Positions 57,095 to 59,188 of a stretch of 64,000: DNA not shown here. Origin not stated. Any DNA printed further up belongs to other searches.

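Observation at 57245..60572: Orphan TadE-TadE-TadG-like pseudopilin trio with no Flp pilin or secretion ATPase nearby, fronted by a ~300-bp lower-GC leader with a short tandem repeat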

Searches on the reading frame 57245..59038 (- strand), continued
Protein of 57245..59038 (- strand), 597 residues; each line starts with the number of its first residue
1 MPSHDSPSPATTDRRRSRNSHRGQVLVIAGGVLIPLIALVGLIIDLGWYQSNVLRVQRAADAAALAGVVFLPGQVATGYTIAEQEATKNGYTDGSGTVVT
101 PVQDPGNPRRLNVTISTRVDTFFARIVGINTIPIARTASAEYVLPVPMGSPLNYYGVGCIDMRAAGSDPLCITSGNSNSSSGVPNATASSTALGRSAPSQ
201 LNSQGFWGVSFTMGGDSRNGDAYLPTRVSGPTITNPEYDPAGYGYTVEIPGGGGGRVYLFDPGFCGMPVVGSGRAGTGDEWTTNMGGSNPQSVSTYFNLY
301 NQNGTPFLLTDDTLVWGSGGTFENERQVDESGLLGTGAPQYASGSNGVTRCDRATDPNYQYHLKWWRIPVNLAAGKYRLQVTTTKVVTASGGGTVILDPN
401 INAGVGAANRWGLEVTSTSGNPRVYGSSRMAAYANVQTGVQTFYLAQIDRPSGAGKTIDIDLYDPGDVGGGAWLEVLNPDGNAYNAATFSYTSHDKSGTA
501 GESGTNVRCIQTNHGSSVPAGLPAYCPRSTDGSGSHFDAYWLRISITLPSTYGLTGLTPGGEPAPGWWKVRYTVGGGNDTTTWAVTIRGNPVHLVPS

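Call 16: find_related_loci(query=window:57245-59038:-, collection=genome_contigs, flank=10000)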
Query window:57245-59038:- (597 aa) in genome_contigs; peptide patterns used: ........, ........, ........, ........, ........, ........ (x = any residue, [..] = any of these).
35 stretches matched a pattern; 7 encode a relative of the query (tblastn E <= 1e-3); 6 distinct loci.
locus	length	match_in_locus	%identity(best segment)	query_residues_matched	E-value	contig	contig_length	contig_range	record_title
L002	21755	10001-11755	81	14-596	0e+0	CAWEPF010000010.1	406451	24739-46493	MAG: uncultured Chloroflexia bacterium isolate MFD02242.bin.2.244 genome assembly, contig: contig_55960, whole genome sh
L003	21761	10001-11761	80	11-596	0e+0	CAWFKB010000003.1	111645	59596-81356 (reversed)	MAG: uncultured Chloroflexia bacterium isolate MFD02242.bin.1.231 genome assembly, contig: contig_13021, whole genome sh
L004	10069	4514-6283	80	6-597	0e+0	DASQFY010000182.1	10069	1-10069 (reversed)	MAG TPA_asm: Candidatus Dormiibacterota bacterium isolate SMAG_U11792 k141_111237, whole genome shotgun sequence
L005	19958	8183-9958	75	2-596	0e+0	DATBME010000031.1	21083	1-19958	MAG TPA_asm: Candidatus Limnocylindria bacterium isolate SMAG_U3990 k141_1562085, whole genome shotgun sequence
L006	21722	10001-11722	79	23-596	0e+0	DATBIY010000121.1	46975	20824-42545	MAG TPA_asm: Candidatus Limnocylindria bacterium isolate SMAG_U3906 k141_3796923, whole genome shotgun sequence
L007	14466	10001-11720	59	23-595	0e+0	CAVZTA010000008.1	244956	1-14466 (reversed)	MAG: uncultured Chloroflexia bacterium isolate MFD00392.bin.2.297 genome assembly, contig: contig_28299, whole genome sh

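Call 18: find_encoding_contigs(protein=P0002, flank=10000, max_places=2)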
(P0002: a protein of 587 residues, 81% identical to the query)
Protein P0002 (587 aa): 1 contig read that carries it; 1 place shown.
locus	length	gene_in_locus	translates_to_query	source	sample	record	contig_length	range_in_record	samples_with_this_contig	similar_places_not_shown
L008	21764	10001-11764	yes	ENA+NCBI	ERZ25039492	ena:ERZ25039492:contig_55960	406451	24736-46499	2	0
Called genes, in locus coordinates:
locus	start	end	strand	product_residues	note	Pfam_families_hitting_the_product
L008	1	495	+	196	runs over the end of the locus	PF02130:YbeY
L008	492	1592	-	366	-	PF00890:FAD_binding_2 (weak), PF01134:GIDA (faint), PF01266:DAO, PF07992:Pyr_redox_2 (faint), PF13450:NAD_binding_8 (weak)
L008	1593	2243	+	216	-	PF01195:Pept_tRNA_hydro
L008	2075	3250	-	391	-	-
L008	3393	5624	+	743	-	PF02559:CarD_TRCF_RID, PF00270:DEAD, PF04851:ResIII, PF00271:Helicase_C, PF03461:TRCF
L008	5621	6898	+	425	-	PF07690:MFS_1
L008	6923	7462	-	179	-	-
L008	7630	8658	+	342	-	PF06224:AlkZ-like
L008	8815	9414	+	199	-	PF07811:TadE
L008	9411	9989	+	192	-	PF07811:TadE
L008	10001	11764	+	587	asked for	PF13400:Tad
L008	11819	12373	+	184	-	PF13302:Acetyltransf_3, PF13523:Acetyltransf_8, PF00583:Acetyltransf_1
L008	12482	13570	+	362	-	PF00330:Aconitase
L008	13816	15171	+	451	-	PF00330:Aconitase, PF00694:Aconitase_C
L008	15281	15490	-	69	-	-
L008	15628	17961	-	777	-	PF08447:PAS_3, PF00989:PAS, PF13188:PAS_8 (weak), PF08448:PAS_4 (weak), PF13426:PAS_9, PF00990:GGDEF, PF00563:EAL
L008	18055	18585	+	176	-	PF00156:Pribosyltran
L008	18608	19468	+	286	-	PF00583:Acetyltransf_1, PF08445:FR47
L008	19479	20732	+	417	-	PF05221:AdoHcyase, PF02826:2-Hacid_dh_C (weak), PF00670:AdoHcyase_NAD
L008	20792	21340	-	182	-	-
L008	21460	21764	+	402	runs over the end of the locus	PF00438:S-AdoMet_synt_N, PF02772:S-AdoMet_synt_M, PF02773:S-AdoMet_synt_C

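Call 27: search_solved_structures(query=A1, max_evalue=1)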
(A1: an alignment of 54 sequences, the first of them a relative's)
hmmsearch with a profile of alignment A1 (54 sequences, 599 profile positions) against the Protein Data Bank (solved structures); distinct sequences matched with E-value up to 1: 0.

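Call 28: find_encoding_contigs(protein=P0104, flank=10000, max_places=2)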
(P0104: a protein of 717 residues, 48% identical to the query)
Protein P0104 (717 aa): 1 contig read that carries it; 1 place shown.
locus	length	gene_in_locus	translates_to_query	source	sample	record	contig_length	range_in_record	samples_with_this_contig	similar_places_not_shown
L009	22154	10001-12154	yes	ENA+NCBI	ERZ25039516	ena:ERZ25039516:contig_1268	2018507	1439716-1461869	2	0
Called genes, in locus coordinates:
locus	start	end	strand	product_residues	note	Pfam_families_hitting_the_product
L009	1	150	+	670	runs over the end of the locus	PF00072:Response_reg, PF00486:Trans_reg_C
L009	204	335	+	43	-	-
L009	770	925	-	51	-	-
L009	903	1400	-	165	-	PF13400:Tad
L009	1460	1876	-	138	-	PF07811:TadE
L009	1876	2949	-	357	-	PF07811:TadE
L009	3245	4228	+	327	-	PF07811:TadE, PF18911:PKD_4, PF00801:PKD (weak)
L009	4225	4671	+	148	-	PF07811:TadE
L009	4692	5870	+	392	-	PF13400:Tad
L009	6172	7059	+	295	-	-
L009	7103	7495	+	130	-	PF07811:TadE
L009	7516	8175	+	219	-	PF13400:Tad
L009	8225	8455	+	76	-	-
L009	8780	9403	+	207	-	PF07811:TadE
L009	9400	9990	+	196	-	PF07811:TadE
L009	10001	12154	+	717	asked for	PF13400:Tad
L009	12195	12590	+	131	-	PF02643:DUF192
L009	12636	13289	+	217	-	PF18912:DZR_2 (weak)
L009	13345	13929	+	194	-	PF02482:Ribosomal_S30AE, PF16321:Ribosom_S30AE_C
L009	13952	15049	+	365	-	PF01261:AP_endonuc_2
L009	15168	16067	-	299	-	-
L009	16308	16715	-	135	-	PF01381:HTH_3, PF13560:HTH_31 (weak)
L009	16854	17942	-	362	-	PF03706:LPG_synthase_TM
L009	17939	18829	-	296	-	PF02811:PHP, PF13263:PHP_C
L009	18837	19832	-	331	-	PF00022:Actin (weak), PF06723:MreB_Mbl, PF00012:HSP70, PF14450:FtsA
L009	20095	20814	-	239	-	-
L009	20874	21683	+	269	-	PF01149:Fapy_DNA_glyco, PF06831:H2TH, PF06827:zf-FPG_IleRS (weak)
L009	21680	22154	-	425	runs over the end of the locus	PF00275:EPSP_synthase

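Call 29: find_encoding_contigs(protein=P0028, flank=10000, max_places=2)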
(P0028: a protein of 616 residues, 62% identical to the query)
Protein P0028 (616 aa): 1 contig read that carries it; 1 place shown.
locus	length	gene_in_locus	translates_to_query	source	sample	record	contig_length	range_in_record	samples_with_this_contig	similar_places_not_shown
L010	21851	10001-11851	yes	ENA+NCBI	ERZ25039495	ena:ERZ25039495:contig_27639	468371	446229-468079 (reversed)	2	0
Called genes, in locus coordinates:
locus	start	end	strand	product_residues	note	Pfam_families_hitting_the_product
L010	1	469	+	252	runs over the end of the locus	?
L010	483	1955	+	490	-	PF00512:HisKA, PF02518:HATPase_c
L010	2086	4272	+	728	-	PF13400:Tad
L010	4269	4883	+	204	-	PF07811:TadE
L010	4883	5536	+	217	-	PF07811:TadE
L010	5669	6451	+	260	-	PF07811:TadE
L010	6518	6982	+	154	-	PF07811:TadE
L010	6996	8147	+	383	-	PF13400:Tad (weak)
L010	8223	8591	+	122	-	PF02643:DUF192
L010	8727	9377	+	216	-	PF07811:TadE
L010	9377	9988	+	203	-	PF07811:TadE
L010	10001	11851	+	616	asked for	PF13400:Tad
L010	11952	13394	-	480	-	PF00092:VWA, PF13519:VWA_2 (faint)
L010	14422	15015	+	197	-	PF02482:Ribosomal_S30AE, PF16321:Ribosom_S30AE_C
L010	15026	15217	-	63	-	-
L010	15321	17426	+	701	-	PF13400:Tad (weak)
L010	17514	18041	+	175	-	-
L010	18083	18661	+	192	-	PF07811:TadE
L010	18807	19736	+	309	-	PF01261:AP_endonuc_2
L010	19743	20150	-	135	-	PF01381:HTH_3, PF13560:HTH_31 (weak)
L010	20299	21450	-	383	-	PF03706:LPG_synthase_TM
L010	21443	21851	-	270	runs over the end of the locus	PF02811:PHP, PF13263:PHP_C (weak)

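Call 30: find_encoding_contigs(protein=P0062, flank=10000, max_places=2)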
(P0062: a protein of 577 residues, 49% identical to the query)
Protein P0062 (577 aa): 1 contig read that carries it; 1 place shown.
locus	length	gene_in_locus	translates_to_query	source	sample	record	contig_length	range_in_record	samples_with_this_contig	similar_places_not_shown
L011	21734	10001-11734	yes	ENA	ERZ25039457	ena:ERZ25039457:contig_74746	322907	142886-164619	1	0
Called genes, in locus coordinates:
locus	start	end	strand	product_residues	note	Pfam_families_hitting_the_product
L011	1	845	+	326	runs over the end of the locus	-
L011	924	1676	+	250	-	PF12773:DZR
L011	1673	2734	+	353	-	PF02517:Rce1-like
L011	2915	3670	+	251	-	PF20582:UPF0758_N, PF04002:RadC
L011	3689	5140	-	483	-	PF02233:PNTB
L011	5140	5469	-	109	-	PF12769:PNTB_4TM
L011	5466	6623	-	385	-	PF05222:AlaDh_PNT_N, PF01262:AlaDh_PNT_C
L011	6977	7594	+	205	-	PF07811:TadE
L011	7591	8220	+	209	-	PF07811:TadE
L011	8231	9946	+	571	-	PF13400:Tad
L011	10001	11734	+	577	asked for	PF13400:Tad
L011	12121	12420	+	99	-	-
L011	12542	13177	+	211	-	PF07811:TadE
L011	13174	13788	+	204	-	PF07811:TadE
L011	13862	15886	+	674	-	PF13400:Tad (weak)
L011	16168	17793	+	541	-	-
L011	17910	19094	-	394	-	-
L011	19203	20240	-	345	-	PF01070:FMN_dh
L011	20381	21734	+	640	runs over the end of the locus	PF00690:Cation_ATPase_N, PF00122:E1-E2_ATPase, PF13246:Cation_ATPase, PF00702:Hydrolase (weak)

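Call 36: predict_structure(alignment_id=A1)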
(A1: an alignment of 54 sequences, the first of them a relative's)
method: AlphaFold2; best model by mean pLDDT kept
length: 597 residues; sequences in the alignment: 54
mean_pLDDT: 84.6   pTM: 0.80
mean pLDDT of the five models: 84.6, 83.8, 83.0, 80.9, 79.5
residues with pLDDT >= 90: 251; 70-90: 277; 50-70: 52; < 50: 17
segments of 3 or more residues with pLDDT < 50: 4-6, 10-12, 14-16
pLDDT, mean of each block of 10 residues (from residue 1): 45 47 61 75 85 91 87 80 93 90 82 93 81 91 78 91 85 80 91 92 90 80 66 66 92 94 87 76 80 96 84 95 94 83 90 90 95 96 92 88 89 94 87 77 89 85 83 94 96 85 95 87 91 84 91 93 90 78 73 59
secondary structure, 60 per line:
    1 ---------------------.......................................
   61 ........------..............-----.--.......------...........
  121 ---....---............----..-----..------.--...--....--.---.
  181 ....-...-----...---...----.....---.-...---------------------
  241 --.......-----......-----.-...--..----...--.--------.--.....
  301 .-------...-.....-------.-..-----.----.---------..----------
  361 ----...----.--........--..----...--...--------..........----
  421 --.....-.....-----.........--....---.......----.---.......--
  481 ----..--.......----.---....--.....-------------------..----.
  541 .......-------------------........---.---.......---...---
elements in order: H22-68 H75-88 E97-103 E110-120 H124-127 E131-142 H170-173 E180-184 E200-202 E207-211 E243-249 E255-260 E268-270 E279-281 E296-301 E313-317 E365-367 E375-382 E396-398 E407-416 E423-427 E429-433 E439-447 H450-453 E457-463 E472-478 E489-495 E504-507 E510-514 E540-547 E567-574 E582-588 E592-594

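Call 41: find_related_loci(query=A1, collection=metagenome_contigs, flank=10000)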
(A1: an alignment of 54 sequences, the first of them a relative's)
Query A1 (597 aa) in metagenome_contigs; peptide patterns used: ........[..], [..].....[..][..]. (x = any residue, [..] = any of these).
600 stretches matched a pattern (row limit reached: there are more); 84 encode a relative of the query (tblastn E <= 1e-3); the best 80 are kept; 80 distinct loci.
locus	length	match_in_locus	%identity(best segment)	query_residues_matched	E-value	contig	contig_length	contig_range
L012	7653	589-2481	58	1-595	0e+0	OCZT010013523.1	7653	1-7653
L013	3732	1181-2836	43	15-595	4e-111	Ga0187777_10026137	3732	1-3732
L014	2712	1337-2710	48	23-491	2e-111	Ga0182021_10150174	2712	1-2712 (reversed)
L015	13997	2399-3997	42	7-595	2e-106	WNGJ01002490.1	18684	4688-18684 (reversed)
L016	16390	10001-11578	42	14-595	2e-104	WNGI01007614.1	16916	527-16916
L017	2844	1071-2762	40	2-595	8e-107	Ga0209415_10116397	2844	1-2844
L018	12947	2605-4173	41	16-595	2e-103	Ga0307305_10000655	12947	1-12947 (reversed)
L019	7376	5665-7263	42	7-595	8e-103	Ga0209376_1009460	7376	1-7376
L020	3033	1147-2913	39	18-595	4e-101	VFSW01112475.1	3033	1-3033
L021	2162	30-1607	38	16-595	3e-95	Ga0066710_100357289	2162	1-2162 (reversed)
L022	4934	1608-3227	36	14-595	7e-86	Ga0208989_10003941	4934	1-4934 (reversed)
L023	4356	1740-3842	40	23-595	8e-65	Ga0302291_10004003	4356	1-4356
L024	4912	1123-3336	37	21-596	3e-55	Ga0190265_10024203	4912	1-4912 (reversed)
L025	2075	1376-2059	50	4-230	1e-49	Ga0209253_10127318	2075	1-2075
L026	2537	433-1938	30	14-597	2e-48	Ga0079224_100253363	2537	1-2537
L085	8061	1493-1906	33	2-145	9e-5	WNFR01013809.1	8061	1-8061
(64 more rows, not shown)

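Call 46: find_homologous_proteins(query=L085:4243-5724:+, max_evalue=1e-30)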
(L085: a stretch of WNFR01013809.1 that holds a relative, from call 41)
Query L085:4243-5724:+ (493 aa): 8000 proteins with E <= 1e-30 among 8000 candidates; the best 120 are listed.
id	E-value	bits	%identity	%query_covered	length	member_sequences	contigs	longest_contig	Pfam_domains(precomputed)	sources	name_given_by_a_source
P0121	7.6e-285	963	95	94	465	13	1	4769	PF00437.27,PF27713.1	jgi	-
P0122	6.6e-283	956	94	94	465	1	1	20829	PF00437.27,PF27713.1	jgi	jgi:pilus assembly protein CpaF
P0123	5.6e-282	953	94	94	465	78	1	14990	PF00437.27,PF27713.1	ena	-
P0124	1.4e-281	952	93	94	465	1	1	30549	PF00437.27,PF27713.1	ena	-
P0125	2.0e-281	952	93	94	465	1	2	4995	PF00437.27,PF27713.1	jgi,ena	jgi:pilus assembly protein CpaF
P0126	6.5e-279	943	92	94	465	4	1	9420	PF00437.27,PF27713.1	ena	-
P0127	1.3e-272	922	91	94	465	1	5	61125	PF00437.27,PF27713.1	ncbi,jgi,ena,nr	ncbi:MAG TPA: CpaF family protein [Gaiellaceae bacterium]|jgi:pilus assembly protein CpaF|nr:CpaF fa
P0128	1.0e-269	913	91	94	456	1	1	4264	PF00437.27,PF27713.1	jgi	jgi:pilus assembly protein CpaF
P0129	2.1e-265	899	89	94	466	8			PF00437.27,PF27713.1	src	-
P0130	3.8e-265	898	88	94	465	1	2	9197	PF00437.27,PF27713.1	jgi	jgi:pilus assembly protein CpaF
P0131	6.1e-265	897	88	94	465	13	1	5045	PF00437.27,PF27713.1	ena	-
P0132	6.4e-265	897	87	94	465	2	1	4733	PF00437.27,PF27713.1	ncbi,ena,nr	ncbi:MAG TPA: CpaF family protein [Gaiellaceae bacterium]|nr:CpaF family protein [Gaiellaceae bacter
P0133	9.8e-265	897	88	94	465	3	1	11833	PF00437.27,PF27713.1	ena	-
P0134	1.9e-264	896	89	94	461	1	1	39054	PF00437.27,PF27713.1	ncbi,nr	ncbi:MAG TPA: CpaF family protein [Gaiellaceae bacterium]|nr:CpaF family protein [Gaiellaceae bacter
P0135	2.6e-264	895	88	94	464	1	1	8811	PF00437.27,PF27713.1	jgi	jgi:pilus assembly protein CpaF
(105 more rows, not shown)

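Call 53: list_cluster_members(proteins=[P0001, P0074, P0104])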
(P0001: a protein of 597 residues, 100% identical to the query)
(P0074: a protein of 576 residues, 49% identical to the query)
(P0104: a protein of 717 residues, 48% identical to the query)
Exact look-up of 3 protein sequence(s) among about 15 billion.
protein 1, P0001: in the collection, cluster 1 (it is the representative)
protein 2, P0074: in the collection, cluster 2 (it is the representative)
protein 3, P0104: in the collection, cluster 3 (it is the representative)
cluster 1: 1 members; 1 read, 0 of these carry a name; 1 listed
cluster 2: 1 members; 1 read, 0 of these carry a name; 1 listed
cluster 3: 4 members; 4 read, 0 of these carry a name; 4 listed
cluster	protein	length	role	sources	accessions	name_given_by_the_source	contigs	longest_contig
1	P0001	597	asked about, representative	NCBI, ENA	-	-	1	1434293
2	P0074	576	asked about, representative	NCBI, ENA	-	-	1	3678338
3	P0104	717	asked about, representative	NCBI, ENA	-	-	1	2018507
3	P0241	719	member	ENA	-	-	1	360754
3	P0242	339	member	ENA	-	-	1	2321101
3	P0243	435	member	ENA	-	-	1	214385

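Call 60: find_encoding_contigs(protein=P0092, flank=10000, max_places=2)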
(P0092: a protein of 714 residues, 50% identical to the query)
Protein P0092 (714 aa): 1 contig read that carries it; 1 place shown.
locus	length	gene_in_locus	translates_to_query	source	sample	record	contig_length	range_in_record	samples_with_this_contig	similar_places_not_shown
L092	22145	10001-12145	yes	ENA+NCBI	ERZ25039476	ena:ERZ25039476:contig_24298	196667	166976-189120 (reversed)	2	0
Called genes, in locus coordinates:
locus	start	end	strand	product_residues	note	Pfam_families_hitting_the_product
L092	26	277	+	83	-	-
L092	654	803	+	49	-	-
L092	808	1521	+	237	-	PF00072:Response_reg, PF00486:Trans_reg_C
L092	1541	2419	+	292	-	-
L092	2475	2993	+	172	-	PF02518:HATPase_c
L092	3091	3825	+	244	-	PF07811:TadE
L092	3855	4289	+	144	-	PF07811:TadE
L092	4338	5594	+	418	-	PF13400:Tad (weak)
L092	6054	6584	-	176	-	-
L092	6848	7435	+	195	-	PF02482:Ribosomal_S30AE, PF16321:Ribosom_S30AE_C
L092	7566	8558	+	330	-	PF01261:AP_endonuc_2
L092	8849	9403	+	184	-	PF07811:TadE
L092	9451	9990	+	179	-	PF07811:TadE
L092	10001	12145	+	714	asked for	PF13400:Tad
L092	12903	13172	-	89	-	-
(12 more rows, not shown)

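Call 61: find_encoding_contigs(protein=P0098, flank=10000, max_places=2)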
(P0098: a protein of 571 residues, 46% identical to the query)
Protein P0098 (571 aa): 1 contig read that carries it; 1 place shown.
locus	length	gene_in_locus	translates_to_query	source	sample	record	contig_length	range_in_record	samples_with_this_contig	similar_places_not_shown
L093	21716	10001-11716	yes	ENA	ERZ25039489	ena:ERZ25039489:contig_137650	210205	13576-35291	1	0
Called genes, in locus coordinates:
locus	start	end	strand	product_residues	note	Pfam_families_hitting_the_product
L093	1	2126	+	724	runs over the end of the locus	PF00582:Usp, PF00535:Glycos_transf_2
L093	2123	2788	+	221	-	PF00583:Acetyltransf_1, PF13673:Acetyltransf_10 (weak), PF13508:Acetyltransf_7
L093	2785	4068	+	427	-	PF02595:Gly_kinase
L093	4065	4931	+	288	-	PF00730:HhH-GPD (weak)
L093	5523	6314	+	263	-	PF00072:Response_reg, PF00486:Trans_reg_C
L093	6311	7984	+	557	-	PF00672:HAMP, PF00512:HisKA, PF02518:HATPase_c, PF13581:HATPase_c_2 (faint)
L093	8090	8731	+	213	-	-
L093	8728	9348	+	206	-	PF07811:TadE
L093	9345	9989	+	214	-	PF07811:TadE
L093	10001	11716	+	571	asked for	PF13400:Tad (weak)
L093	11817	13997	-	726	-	PF05228:CHASE4 (weak), PF00512:HisKA, PF02518:HATPase_c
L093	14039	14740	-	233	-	PF00072:Response_reg, PF20161:VpsR (weak), PF00486:Trans_reg_C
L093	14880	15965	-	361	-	-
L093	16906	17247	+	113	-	PF13551:HTH_29 (weak)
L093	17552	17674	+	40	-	-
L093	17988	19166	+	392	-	PF07811:TadE, PF18911:PKD_4, PF00801:PKD, PF18911:PKD_4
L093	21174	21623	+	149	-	PF07811:TadE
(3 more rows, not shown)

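Call 62: find_encoding_contigs(protein=P0013, flank=10000, max_places=2)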
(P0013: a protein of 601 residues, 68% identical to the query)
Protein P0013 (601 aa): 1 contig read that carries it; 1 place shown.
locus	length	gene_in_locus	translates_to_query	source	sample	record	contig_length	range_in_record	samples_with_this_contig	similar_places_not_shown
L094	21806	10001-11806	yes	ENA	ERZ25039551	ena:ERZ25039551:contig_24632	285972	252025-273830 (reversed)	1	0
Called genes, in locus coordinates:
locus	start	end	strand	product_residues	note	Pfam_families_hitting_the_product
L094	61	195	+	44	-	-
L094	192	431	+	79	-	-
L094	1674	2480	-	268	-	-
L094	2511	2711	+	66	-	PF07811:TadE (weak)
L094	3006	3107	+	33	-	-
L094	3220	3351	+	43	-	-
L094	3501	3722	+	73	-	-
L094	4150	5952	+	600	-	-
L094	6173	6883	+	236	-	PF07811:TadE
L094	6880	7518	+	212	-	PF07811:TadE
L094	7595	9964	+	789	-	PF13400:Tad (weak)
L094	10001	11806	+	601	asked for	PF13400:Tad (weak)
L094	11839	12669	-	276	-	PF00795:CN_hydrolase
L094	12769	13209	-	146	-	PF13620:CarboxypepD_reg (weak)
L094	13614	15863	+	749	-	PF02687:FtsX (weak)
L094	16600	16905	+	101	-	PF02687:FtsX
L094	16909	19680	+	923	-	-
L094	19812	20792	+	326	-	PF00005:ABC_tran, PF13304:AAA_21 (faint)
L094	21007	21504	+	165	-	PF00005:ABC_tran, PF13304:AAA_21 (weak)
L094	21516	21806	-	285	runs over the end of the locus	PF00106:adh_short, PF01370:Epimerase, PF08659:KR, PF13460:NAD_binding_10 (weak), PF13561:adh_short_C2, PF16363:GDP_Man_Dehyd (weak)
